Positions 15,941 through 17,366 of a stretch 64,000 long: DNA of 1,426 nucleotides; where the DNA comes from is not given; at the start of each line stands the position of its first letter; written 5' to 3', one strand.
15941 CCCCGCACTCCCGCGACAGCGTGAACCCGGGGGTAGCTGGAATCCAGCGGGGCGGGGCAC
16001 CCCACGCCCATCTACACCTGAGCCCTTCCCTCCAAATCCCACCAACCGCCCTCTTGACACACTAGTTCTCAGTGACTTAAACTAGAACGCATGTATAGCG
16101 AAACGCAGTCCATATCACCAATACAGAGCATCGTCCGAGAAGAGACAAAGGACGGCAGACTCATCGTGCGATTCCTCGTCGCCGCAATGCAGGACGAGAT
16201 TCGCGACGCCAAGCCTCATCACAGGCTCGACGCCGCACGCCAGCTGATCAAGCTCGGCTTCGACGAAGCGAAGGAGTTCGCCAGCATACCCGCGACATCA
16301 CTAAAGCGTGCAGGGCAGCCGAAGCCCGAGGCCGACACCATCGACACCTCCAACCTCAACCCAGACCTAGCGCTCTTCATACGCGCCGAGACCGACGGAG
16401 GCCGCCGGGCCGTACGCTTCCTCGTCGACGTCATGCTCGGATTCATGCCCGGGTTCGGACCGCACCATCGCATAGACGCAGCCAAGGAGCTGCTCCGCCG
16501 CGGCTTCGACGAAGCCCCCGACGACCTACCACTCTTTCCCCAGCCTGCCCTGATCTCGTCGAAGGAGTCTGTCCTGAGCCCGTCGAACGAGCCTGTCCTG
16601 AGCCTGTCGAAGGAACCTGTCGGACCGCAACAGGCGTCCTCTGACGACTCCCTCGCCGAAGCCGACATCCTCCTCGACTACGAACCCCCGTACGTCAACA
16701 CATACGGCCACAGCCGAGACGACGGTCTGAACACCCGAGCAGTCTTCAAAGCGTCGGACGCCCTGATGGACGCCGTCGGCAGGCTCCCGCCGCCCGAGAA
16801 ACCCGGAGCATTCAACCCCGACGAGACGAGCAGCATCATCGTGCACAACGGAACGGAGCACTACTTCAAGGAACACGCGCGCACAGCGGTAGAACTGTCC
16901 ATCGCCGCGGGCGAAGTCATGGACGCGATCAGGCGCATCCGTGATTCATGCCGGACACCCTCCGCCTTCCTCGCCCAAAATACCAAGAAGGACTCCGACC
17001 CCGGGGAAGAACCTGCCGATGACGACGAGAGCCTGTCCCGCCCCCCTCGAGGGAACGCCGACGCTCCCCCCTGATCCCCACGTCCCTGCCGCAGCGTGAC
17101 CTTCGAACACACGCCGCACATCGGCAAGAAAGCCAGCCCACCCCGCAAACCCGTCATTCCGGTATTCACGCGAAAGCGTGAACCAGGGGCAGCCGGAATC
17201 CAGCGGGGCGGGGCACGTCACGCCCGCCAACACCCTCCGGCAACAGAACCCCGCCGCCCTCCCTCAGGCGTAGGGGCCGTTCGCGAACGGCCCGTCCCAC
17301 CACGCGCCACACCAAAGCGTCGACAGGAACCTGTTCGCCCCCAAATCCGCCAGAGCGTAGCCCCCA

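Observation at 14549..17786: Unknown-function gene embedded in about 2.2 kb of mosaic REP-like repeat arrays (RAYT-like layout, no recognisable transposase)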

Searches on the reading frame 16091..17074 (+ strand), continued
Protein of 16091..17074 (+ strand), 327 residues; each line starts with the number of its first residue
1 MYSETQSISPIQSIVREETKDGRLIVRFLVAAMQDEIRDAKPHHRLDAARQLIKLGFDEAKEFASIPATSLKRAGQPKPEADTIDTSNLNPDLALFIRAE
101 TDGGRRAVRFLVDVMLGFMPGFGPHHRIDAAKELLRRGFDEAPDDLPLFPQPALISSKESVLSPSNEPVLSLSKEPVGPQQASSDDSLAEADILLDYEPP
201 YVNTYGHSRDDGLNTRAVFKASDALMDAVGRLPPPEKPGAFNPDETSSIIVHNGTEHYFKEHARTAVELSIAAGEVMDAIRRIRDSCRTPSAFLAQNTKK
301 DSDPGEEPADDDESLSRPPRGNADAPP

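Call 55: search_protein_families(library=pfam, proteins=[P0143, P0193, P0247, P0251, P0225, P0255, P0275, P0274, P0232, P0219], max_evalue=0.01)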
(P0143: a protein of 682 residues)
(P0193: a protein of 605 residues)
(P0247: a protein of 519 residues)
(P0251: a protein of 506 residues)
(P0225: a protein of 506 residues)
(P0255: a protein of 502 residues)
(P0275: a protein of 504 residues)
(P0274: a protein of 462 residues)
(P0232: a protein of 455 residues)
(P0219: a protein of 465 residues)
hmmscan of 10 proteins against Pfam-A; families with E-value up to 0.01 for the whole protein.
P0143 (682 aa): 0 families

P0193 (605 aa): 0 families

P0247 (519 aa): 0 families

P0251 (506 aa): 0 families

P0225 (506 aa): 0 families

P0255 (502 aa): 0 families

P0275 (504 aa): 0 families

P0274 (462 aa): 0 families

P0232 (455 aa): 0 families

P0219 (465 aa): 1 family
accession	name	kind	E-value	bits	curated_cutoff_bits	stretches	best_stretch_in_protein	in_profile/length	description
PF05984.18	Cytomega_UL20A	-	0.00092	20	27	0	311-365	25-79/107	Cytomegalovirus UL20A protein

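Call 60: fold_search(model_id=the predicted structure, library=viral)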
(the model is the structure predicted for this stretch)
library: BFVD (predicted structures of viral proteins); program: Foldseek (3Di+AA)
matches with E <= 10: 141; with E <= 0.001: 0
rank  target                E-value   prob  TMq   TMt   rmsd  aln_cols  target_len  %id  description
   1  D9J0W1                7.2e-02  0.16  0.13  0.09  28.6       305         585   14  Gp163 [Brochothrix phage A9]
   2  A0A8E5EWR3            2.9e-01  0.20  0.09  0.06  27.5       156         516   15  Protein ORF47 [Anguillid herpesvirus 1]
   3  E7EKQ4                5.0e-01  0.13  0.08  0.07  25.6       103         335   18  Tail fiber [Edwardsiella phage eiAU]
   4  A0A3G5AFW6            5.3e-01  0.41  0.13  0.12  10.9       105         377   13  Uncharacterized protein [Solivirus sp.]
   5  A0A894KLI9            5.6e-01  0.06  0.12  0.07  35.2       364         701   12  (no name in the UniProt tables at hand)
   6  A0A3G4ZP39            6.2e-01  0.11  0.06  0.11  22.1       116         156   13  Uncharacterized protein (Fragment) [Terrestrivirus sp.]
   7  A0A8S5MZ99            9.1e-01  0.33  0.09  0.28  10.3        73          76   11  Uncharacterized protein [Siphoviridae sp. ct8eQ1]
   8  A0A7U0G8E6            9.1e-01  0.28  0.09  0.28  10.9        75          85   11  (no name in the UniProt tables at hand)
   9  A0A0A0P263            1.2e+00  0.10  0.12  0.08  20.1       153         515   13  DNA primase [Enterobacteria phage IME_EC2]
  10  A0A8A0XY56            1.3e+00  0.06  0.07  0.08  20.4       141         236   13  PCP [Fig closterovirus 2]
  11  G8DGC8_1              1.3e+00  0.03  0.11  0.06  29.6       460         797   11  (no name in the UniProt tables at hand)
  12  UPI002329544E         1.6e+00  0.03  0.10  0.06  30.9       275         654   10  (no name look-up for this kind of identifier)
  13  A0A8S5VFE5            1.6e+00  0.08  0.10  0.07  24.0       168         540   14  Attachment protein [Inoviridae sp. ct0MH15]
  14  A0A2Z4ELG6            1.6e+00  0.03  0.09  0.09  35.4       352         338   12  Uncharacterized protein [Yerba mate-associated circular DNA virus 1]
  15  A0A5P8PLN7            1.7e+00  0.12  0.09  0.19  12.1        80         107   12  (no name in the UniProt tables at hand)
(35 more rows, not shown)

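Call 96: find_related_loci(query=A1, collection=viral_contigs, flank=5000)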
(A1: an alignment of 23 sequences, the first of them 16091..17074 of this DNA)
Query A1 (327 aa) in viral_contigs; peptide patterns used: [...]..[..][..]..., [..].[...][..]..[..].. (x = any residue, [..] = any of these).
67 stretches matched a pattern, but none encodes a relative of the query by tblastn (E <= 1e-3).
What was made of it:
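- On Phage-borne gene: No relative in IMG/VR (call 96).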

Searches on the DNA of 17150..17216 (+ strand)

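Call 64: search_dna_similar(query=window:17150-17216:+, collection=plasmids, mode=distant, max_evalue=1, max_rows=30, rows=spread)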
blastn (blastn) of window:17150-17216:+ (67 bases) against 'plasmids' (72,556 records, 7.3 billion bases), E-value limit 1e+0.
No match.
